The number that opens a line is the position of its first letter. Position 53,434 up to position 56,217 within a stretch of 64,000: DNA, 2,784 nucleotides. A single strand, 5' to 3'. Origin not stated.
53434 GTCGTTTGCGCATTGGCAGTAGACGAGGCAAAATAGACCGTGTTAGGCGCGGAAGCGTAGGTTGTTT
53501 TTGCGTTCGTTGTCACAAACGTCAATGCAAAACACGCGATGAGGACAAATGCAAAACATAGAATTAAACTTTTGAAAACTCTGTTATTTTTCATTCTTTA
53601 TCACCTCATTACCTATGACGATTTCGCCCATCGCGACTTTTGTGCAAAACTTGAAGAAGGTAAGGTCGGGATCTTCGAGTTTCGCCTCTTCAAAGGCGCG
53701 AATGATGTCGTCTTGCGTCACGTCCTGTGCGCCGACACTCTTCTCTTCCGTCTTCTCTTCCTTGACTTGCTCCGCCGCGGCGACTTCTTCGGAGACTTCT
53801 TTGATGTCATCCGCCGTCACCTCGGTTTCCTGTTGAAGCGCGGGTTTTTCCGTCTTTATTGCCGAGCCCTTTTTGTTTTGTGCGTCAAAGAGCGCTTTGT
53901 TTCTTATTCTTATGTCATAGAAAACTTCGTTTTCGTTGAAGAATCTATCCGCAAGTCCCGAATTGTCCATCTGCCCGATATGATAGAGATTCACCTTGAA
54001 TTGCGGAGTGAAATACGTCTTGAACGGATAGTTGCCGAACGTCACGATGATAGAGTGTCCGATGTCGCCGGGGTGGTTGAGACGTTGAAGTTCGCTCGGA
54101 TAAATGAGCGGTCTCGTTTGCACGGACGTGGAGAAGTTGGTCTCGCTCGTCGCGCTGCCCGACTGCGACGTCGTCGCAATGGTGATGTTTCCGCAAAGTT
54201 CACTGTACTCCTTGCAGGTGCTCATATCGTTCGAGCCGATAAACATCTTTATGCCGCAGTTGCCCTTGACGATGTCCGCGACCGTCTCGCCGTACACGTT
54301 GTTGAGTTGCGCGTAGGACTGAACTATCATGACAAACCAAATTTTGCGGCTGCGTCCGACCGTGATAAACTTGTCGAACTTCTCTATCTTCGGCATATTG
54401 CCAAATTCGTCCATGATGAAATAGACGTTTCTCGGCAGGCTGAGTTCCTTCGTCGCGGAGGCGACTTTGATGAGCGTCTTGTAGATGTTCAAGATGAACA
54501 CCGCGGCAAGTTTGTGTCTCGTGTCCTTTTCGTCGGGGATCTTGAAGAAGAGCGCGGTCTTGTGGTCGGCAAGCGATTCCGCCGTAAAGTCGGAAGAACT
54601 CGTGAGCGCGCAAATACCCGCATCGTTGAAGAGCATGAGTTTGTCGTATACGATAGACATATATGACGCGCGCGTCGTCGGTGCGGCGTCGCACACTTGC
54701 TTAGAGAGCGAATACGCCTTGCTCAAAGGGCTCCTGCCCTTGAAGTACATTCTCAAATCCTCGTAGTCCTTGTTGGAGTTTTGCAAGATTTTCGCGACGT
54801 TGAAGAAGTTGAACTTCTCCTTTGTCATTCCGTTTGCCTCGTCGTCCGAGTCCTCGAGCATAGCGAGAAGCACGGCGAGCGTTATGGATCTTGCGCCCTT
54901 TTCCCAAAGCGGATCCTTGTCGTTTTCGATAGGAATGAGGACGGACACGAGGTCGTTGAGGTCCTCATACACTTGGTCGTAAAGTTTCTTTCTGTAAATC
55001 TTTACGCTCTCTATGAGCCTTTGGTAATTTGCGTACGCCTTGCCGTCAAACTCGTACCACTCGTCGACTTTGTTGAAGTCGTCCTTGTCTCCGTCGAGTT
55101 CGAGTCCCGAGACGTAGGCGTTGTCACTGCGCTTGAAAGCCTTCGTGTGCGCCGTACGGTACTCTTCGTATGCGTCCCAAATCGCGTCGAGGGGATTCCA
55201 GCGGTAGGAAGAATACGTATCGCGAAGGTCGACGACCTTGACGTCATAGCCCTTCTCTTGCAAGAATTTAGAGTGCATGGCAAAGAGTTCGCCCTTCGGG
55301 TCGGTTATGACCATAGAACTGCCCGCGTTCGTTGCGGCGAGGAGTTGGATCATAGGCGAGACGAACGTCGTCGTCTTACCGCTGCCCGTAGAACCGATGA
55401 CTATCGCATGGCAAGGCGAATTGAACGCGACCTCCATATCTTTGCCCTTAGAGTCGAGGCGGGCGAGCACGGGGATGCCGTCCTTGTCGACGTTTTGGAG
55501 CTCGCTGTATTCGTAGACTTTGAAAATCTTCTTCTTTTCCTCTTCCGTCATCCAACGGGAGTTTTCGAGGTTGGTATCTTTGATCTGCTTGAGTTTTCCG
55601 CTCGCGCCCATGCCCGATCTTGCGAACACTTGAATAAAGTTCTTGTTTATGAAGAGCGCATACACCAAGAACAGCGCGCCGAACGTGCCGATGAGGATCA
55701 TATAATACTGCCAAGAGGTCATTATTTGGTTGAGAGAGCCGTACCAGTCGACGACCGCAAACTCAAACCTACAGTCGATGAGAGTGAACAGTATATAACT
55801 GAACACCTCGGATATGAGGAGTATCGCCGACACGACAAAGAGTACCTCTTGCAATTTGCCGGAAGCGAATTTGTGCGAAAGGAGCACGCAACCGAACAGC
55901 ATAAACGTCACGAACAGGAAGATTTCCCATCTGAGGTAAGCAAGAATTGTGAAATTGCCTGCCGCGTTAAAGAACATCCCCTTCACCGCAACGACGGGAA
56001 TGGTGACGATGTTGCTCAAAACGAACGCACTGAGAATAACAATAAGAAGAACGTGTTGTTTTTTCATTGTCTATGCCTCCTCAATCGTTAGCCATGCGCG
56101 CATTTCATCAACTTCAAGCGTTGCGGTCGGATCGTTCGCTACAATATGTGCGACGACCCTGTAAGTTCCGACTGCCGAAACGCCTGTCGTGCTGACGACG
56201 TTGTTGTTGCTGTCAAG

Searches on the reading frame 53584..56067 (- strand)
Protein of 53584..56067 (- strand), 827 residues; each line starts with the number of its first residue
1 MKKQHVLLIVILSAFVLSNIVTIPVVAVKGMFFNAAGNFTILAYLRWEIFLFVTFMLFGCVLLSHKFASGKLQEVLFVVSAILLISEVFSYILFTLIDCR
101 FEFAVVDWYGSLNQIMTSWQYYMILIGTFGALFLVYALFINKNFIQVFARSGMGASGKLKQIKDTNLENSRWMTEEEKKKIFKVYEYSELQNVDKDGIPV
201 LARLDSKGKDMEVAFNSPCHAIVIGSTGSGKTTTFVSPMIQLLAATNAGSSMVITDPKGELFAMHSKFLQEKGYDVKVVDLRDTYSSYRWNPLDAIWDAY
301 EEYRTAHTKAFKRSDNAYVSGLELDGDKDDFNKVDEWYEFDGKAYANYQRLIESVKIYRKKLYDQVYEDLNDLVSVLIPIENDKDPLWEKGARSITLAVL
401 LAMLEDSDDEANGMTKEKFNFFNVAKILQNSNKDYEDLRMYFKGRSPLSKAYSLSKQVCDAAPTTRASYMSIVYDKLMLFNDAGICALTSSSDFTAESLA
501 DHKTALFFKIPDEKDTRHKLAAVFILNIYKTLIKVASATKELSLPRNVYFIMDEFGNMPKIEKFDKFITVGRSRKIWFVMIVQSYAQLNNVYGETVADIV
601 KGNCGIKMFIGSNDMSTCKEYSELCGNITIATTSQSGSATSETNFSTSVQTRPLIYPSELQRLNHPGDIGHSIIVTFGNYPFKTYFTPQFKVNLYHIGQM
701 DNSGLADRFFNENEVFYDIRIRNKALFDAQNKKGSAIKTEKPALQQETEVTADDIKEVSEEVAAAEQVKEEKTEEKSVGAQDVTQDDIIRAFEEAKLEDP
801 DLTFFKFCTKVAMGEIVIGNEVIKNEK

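Call 3: search_protein_families(library=pfam, proteins=[window:53584-56067:-], max_evalue=0.01)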
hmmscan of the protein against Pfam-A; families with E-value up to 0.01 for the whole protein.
window:53584-56067:- (827 aa): 6 families
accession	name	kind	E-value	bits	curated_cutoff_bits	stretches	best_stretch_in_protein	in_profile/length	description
PF02534.20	T4SS-DNA_transf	-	4.4e-55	187.8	20.1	1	215-685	44-441/468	Type IV secretory system Conjugative DNA transfer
PF12696.13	TraG-D_C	-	1.6e-31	109.3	22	1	547-664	1-125/126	TraM recognition site of TraD and TraG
PF10412.15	TrwB_AAD_bind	-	4e-25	89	20.5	2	368-664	88-367/387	Type IV secretion-system coupling protein DNA-binding domain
PF00270.35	DEAD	-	3e-06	27.5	26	1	220-277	16-75/167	DEAD/DEAH box helicase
PF01935.23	DUF87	-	3.2e-05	24.6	23.2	1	220-281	25-81/220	Helicase HerA, central domain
PF01580.24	FtsK_SpoIIIE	-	0.00023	21.1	24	1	196-260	16-83/221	FtsK/SpoIIIE family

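Call 6: search_protein_families(library=ncbifam, proteins=[window:53584-56067:-], max_evalue=0.01)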
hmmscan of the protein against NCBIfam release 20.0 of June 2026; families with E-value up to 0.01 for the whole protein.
window:53584-56067:- (827 aa): 14 families
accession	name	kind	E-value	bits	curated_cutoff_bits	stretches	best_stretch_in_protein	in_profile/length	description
NF045973.1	conju_CD1115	equivalog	1.1e-92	311.2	250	2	381-683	122-429/442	VirD4-like conjugal transfer protein, CD1115 family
NF010424.0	PRK13850.1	equivalog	1.6e-25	89.4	681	2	465-788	309-635/670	type IV secretion system ATPase VirD4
NF010453.0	PRK13880.1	subfamily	1.5e-21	76.3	586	2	385-667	270-565/630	conjugal transfer coupling protein TraG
NF010472.0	PRK13897.1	equivalog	3.8e-20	72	728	2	366-783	239-638/657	type IV secretion system component VirD4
NF010394.0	PRK13822.1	subfamily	9.7e-19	67.6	443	1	486-662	421-597/643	conjugal transfer coupling protein TraG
TIGR02767.1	TraG-Ti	equivalog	5.7e-18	65.1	686.2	1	486-682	409-601/623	Ti-type conjugative transfer system protein TraG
NF010450.0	PRK13876.1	subfamily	2.3e-16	59.2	674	1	451-779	305-641/667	IncP-type conjugal transfer protein TraG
TIGR02759.1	TraD_Ftype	equivalog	2e-14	53.3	521.35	1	368-664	249-530/566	type IV conjugative transfer system coupling protein TraD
NF041326.1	Bacteroid_MobC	subfamily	2.1e-12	46.2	900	1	548-664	458-571/655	conjugal transfer protein MobC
TIGR03743.1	SXT_TraD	subfamily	8.1e-10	37.8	366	1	170-260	120-214/636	conjugative transfer system coupling protein TraD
NF010254.0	PRK13700.1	subfamily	0.00013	20.5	1221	1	368-601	258-473/735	F-type conjugal transfer protein TraD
TIGR03744.1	traC_PFL_4706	equivalog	0.001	17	520.6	1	219-282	475-535/892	conjugative transfer ATPase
TIGR01420.1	pilT_fam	subfamily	0.0014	18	319.1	1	221-270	125-173/343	PilT/PilU family type 4a pilus ATPase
NF041447.1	TrbC_conju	equivalog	0.0017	16.9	800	0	191-259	99-167/685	F-type conjugative transfer protein TrbC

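Call 7: find_encoding_contigs(protein=window:53584-56067:-, flank=10000, max_places=10)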
Protein window:53584-56067:- (827 aa): 3 contigs read that carry it; 1 place shown.
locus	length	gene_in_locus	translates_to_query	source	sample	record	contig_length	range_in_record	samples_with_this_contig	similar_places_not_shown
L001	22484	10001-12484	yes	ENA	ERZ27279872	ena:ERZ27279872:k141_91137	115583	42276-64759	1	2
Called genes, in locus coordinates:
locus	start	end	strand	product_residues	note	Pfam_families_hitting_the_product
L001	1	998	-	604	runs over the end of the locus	PF13522:GATase_6, PF13537:GATase_7, PF01380:SIS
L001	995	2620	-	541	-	PF04932:Wzy_C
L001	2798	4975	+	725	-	PF01055:Glyco_hydro_31_2nd, PF21365:Glyco_hydro_31_3rd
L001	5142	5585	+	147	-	PF00572:Ribosomal_L13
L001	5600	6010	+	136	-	PF00380:Ribosomal_S9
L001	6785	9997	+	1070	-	PF18887:MBG_3 (weak)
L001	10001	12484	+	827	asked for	PF02534:T4SS-DNA_transf, PF00270:DEAD (weak), PF10412:TrwB_AAD_bind, PF12696:TraG-D_C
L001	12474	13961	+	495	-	-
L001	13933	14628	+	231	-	-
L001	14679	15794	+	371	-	-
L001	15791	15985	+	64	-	-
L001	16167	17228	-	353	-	-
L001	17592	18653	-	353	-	PF20586:DUF6788 (weak), PF02661:Fic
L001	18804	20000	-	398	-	PF01128:IspD, PF02542:YgbB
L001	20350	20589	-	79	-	PF01479:S4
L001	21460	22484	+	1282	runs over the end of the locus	PF04563:RNA_pol_Rpb2_1, PF04561:RNA_pol_Rpb2_2, PF04565:RNA_pol_Rpb2_3, PF10385:RNA_pol_Rpb2_45, PF00562:RNA_pol_Rpb2_6, PF04560:RNA_pol_Rpb2_7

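Call 8: find_homologous_proteins(query=window:53584-56067:-, max_evalue=1e-10)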
Query window:53584-56067:- (827 aa): 3366 proteins with E <= 1e-10 among 8000 candidates; the best 120 are listed.
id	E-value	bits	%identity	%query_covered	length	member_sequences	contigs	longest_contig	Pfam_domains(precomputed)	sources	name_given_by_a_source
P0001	0.0e+0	1847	99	100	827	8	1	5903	PF10412.16,PF00270.36,PF02534.21,PF12696.14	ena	-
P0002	0.0e+0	1563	83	100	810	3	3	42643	PF10412.16,PF00270.36,PF01935.24,PF02534.21,PF12696.14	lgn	-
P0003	0.0e+0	1549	81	100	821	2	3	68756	PF10412.16,PF00270.36,PF02534.21,PF12696.14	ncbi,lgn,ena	-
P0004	0.0e+0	1535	82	100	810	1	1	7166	PF10412.16,PF00270.36,PF01935.24,PF02534.21,PF12696.14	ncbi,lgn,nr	ncbi:MAG: type IV secretory system conjugative DNA transfer family protein [Clostridia bacterium]|nr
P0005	0.0e+0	1532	80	100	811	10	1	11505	PF10412.16,PF00270.36,PF01935.24,PF02534.21,PF12696.14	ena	-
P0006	0.0e+0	1520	80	100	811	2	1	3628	PF10412.16,PF02534.21,PF12696.14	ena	-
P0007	0.0e+0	1483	78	100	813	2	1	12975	PF10412.16,PF00270.36,PF01935.24,PF02534.21,PF12696.14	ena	-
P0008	0.0e+0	1462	76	100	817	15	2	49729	PF10412.16,PF00270.36,PF02534.21,PF12696.14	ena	-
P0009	0.0e+0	1446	76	100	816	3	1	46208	PF10412.16,PF00270.36,PF02534.21,PF12696.14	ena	-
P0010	0.0e+0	1360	74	99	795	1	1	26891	PF10412.16,PF00270.36,PF01935.24,PF02534.21,PF12696.14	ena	-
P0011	0.0e+0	1357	72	100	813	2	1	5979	PF10412.16,PF00270.36,PF01935.24,PF02534.21,PF12696.14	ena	-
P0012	0.0e+0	1353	73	99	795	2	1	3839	PF10412.16,PF00270.36,PF01935.24,PF02534.21,PF12696.14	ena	-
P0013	0.0e+0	1353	73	100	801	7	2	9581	PF10412.16,PF00270.36,PF01935.24,PF02534.21,PF12696.14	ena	-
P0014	0.0e+0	1345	72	100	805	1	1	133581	PF10412.16,PF00270.36,PF01935.24,PF02534.21,PF12696.14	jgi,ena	-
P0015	0.0e+0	1332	72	100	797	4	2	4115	PF10412.16,PF00270.36,PF01935.24,PF02534.21,PF12696.14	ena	-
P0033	0.0e+0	1272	66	99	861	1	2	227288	PF10412.16,PF00270.36,PF02534.21,PF12696.14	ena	-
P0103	0.0e+0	1166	65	99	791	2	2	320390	PF10412.16,PF00270.36,PF01935.24,PF02534.21,PF12696.14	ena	-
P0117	0.0e+0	1159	64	100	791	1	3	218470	PF10412.16,PF00270.36,PF01935.24,PF02534.21,PF12696.14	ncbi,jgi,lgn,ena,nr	ncbi:MAG: DEAD/DEAH box helicase [Erysipelotrichaceae bacterium]|nr:DEAD/DEAH box helicase [Erysipel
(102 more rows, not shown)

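Call 9: find_encoding_contigs(protein=P0103, flank=10000, max_places=2)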
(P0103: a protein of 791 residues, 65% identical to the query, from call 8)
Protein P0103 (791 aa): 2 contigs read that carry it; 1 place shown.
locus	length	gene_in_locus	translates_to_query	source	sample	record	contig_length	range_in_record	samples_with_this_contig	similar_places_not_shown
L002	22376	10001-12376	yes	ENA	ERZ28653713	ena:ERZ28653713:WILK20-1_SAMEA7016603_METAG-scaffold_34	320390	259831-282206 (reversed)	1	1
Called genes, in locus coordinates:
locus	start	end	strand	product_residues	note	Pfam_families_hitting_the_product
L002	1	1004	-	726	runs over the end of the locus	PF00664:ABC_membrane, PF00005:ABC_tran, PF02463:SMC_N (faint)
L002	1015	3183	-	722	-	PF03412:Peptidase_C39, PF13529:Peptidase_C39_2 (weak), PF02463:SMC_N (faint), PF00664:ABC_membrane, PF00005:ABC_tran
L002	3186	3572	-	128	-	-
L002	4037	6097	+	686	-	PF07963:N_methyl (weak)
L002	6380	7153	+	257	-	-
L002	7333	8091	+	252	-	PF00072:Response_reg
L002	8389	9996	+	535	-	PF18887:MBG_3 (faint)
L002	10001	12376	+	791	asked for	PF02534:T4SS-DNA_transf, PF00270:DEAD (faint), PF01935:DUF87 (faint), PF10412:TrwB_AAD_bind, PF12696:TraG-D_C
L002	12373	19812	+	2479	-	-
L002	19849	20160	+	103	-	PF18895:T4SS_pilin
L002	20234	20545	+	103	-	PF18895:T4SS_pilin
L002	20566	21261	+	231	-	-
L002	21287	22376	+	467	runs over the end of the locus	-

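Call 10: find_encoding_contigs(protein=P0033, flank=10000, max_places=2)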
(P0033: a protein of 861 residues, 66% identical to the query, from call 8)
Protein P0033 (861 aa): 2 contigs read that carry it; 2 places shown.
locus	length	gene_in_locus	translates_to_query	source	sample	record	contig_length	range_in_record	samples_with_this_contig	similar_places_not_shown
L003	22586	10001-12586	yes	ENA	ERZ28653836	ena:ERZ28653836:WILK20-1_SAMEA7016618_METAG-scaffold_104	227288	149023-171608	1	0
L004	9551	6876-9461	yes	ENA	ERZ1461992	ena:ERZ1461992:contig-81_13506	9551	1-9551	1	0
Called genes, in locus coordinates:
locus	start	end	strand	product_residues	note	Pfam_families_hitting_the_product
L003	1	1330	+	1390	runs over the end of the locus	-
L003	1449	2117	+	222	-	-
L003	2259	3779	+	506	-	-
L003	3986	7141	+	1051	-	PF03338:Pox_J1 (faint)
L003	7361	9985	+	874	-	PF18887:MBG_3 (faint)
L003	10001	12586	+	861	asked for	PF02534:T4SS-DNA_transf, PF00270:DEAD (weak), PF10412:TrwB_AAD_bind, PF12696:TraG-D_C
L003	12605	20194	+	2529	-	-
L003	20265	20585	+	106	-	PF18895:T4SS_pilin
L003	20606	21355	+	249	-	-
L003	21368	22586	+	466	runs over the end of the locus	-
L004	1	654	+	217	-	?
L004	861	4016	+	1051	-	PF03338:Pox_J1 (faint)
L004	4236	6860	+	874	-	PF18887:MBG_3 (faint)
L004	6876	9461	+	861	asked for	PF02534:T4SS-DNA_transf, PF00270:DEAD (weak), PF10412:TrwB_AAD_bind, PF12696:TraG-D_C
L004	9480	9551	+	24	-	?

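Call 11: find_encoding_contigs(protein=P0117, flank=10000, max_places=2)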
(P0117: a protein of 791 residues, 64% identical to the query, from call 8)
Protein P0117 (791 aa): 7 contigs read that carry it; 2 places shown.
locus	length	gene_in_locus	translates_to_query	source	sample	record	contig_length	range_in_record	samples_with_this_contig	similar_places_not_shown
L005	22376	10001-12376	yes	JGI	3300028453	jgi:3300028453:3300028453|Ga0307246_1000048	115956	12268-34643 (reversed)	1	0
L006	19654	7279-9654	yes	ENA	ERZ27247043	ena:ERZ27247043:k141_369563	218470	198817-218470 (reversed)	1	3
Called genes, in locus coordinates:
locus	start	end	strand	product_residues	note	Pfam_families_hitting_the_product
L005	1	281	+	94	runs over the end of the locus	-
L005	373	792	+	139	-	-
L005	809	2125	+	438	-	-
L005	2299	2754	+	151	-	PF01797:Y1_Tnp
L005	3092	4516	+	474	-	PF00990:GGDEF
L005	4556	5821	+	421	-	PF06580:His_kinase, PF02518:HATPase_c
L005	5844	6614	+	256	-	PF00072:Response_reg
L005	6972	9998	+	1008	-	-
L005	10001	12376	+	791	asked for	PF02534:T4SS-DNA_transf, PF00270:DEAD (weak), PF01935:DUF87 (weak), PF10412:TrwB_AAD_bind, PF12696:TraG-D_C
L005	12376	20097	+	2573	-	-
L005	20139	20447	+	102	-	PF18895:T4SS_pilin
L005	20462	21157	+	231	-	-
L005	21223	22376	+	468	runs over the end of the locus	-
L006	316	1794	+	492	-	PF00990:GGDEF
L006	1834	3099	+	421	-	PF06580:His_kinase, PF02518:HATPase_c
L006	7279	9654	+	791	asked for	PF02534:T4SS-DNA_transf, PF00270:DEAD (weak), PF01935:DUF87 (weak), PF10412:TrwB_AAD_bind, PF12696:TraG-D_C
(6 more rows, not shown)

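Call 15: search_protein_families(library=pfam, proteins=[L002:12373-19812:+, L002:19849-20160:+, L002:20566-21261:+, L002:21287-22375:+, L003:3986-7141:+, L003:2259-3779:+, L003:1449-2117:+, L002:4037-6097:+, L002:6380-7153:+], max_evalue=0.01)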
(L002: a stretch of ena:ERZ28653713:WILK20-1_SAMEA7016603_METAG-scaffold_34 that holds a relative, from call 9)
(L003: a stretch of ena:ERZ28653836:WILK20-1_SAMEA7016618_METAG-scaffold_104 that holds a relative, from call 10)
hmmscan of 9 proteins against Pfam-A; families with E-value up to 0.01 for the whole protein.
L002:12373-19812:+ (2479 aa): 0 families

L002:19849-20160:+ (103 aa): 5 families
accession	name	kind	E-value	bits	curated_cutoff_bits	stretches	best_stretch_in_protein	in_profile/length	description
PF18895.5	T4SS_pilin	-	5.7e-09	36.4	26.6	1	29-80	13-64/71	Type IV secretion system pilin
PF13687.11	DUF4153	-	0.0012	18.5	27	1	28-96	53-118/373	Domain of unknown function (DUF4153)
PF07331.16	TctB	-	0.0061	17.2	29.1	1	28-83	31-87/137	Tripartite tricarboxylate transporter TctB family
PF19554.4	DUF6077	-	0.0061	15.8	27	1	25-91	64-130/354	Family of unknown function (DUF6077)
PF13301.11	DUF4079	-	0.0069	17.1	31.4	1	28-90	4-71/141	Protein of unknown function (DUF4079)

L002:20566-21261:+ (231 aa): 0 families

L002:21287-22375:+ (363 aa): 0 families

L003:3986-7141:+ (1051 aa): 2 families
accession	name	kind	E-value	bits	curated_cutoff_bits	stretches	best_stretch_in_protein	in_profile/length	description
PF03338.20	Pox_J1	-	0.00013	22.3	27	0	933-971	50-90/145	Poxvirus J1 protein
PF18824.6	LPD11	-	0.0063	17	27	0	747-769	32-54/69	Large polyvalent protein-associated domain 11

L003:2259-3779:+ (506 aa): 0 families

L003:1449-2117:+ (222 aa): 0 families

L002:4037-6097:+ (686 aa): 1 family
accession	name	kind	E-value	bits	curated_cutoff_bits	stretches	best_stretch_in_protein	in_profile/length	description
PF07963.17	N_methyl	-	2.4e-06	27.3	21.2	1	8-31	3-26/27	Prokaryotic N-terminal methylation motif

L002:6380-7153:+ (257 aa): 0 families

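Call 16: find_encoding_contigs(protein=P0003, flank=10000, max_places=2)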
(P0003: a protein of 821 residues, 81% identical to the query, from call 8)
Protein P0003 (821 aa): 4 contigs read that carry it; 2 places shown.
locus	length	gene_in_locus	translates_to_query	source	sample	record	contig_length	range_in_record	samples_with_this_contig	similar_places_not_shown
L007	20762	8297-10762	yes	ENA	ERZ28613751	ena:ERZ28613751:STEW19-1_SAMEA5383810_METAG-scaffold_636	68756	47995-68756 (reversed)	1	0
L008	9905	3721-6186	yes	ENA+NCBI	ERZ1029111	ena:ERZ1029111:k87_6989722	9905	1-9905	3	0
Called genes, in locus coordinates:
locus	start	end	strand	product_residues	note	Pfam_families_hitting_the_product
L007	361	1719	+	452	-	-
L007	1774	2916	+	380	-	PF01979:Amidohydro_1, PF07969:Amidohydro_3 (weak)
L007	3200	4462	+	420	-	PF06580:His_kinase, PF02518:HATPase_c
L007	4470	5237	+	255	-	PF00072:Response_reg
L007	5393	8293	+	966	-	PF18887:MBG_3 (faint)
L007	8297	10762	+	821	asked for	PF02534:T4SS-DNA_transf, PF00270:DEAD (weak), PF10412:TrwB_AAD_bind, PF12696:TraG-D_C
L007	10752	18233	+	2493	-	-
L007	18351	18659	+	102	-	PF18895:T4SS_pilin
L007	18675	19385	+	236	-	-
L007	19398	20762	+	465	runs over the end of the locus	-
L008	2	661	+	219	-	?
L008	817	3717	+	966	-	PF18887:MBG_3 (faint)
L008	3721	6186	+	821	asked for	PF02534:T4SS-DNA_transf, PF00270:DEAD (weak), PF10412:TrwB_AAD_bind, PF12696:TraG-D_C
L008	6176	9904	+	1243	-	?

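Call 17: find_encoding_contigs(protein=P0008, flank=10000, max_places=2)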
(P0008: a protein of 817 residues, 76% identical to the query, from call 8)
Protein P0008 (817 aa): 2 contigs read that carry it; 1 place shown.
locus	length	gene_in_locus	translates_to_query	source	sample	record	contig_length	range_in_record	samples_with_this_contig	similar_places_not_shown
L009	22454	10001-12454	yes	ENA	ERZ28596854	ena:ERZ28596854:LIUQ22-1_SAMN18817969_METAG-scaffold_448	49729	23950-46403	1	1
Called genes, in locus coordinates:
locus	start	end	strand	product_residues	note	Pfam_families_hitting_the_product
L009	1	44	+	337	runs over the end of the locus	PF03602:Cons_hypoth95, PF02475:TRM5-TYW2_MTfase (weak), PF05175:MTS, PF13847:Methyltransf_31 (weak), PF13649:Methyltransf_25 (weak), PF08218:Citrate_ly_lig (faint), PF01467:CTP_transf_like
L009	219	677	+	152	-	-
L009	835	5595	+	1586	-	-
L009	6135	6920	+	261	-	PF00072:Response_reg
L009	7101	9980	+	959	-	PF18887:MBG_3 (faint)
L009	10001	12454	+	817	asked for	PF02534:T4SS-DNA_transf, PF00270:DEAD (weak), PF10412:TrwB_AAD_bind, PF12696:TraG-D_C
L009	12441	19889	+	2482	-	-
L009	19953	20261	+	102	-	PF18895:T4SS_pilin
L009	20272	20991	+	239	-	-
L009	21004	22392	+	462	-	-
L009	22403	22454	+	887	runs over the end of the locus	PF01935:DUF87, PF19044:P-loop_TraG, PF12846:AAA_10 (weak)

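Call 18: find_encoding_contigs(protein=P0014, flank=10000, max_places=2)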
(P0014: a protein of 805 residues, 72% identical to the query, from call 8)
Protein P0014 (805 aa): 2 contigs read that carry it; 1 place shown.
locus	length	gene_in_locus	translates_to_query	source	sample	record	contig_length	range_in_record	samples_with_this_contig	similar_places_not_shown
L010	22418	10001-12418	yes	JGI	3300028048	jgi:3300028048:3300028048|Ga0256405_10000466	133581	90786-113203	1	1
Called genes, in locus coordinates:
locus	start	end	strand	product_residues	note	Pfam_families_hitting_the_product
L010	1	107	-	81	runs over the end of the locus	-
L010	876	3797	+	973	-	PF07963:N_methyl (weak)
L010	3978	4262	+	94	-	PF12008:EcoR124_C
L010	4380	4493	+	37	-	-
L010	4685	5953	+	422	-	PF06580:His_kinase, PF02518:HATPase_c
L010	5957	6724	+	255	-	PF00072:Response_reg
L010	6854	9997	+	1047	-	PF18887:MBG_3 (weak)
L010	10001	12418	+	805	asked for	PF02534:T4SS-DNA_transf, PF00270:DEAD (weak), PF01935:DUF87 (weak), PF10412:TrwB_AAD_bind, PF12696:TraG-D_C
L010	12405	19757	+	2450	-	-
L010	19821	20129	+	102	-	PF18895:T4SS_pilin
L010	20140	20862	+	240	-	-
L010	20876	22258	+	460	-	-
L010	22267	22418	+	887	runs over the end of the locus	PF01935:DUF87, PF19044:P-loop_TraG, PF12846:AAA_10 (weak)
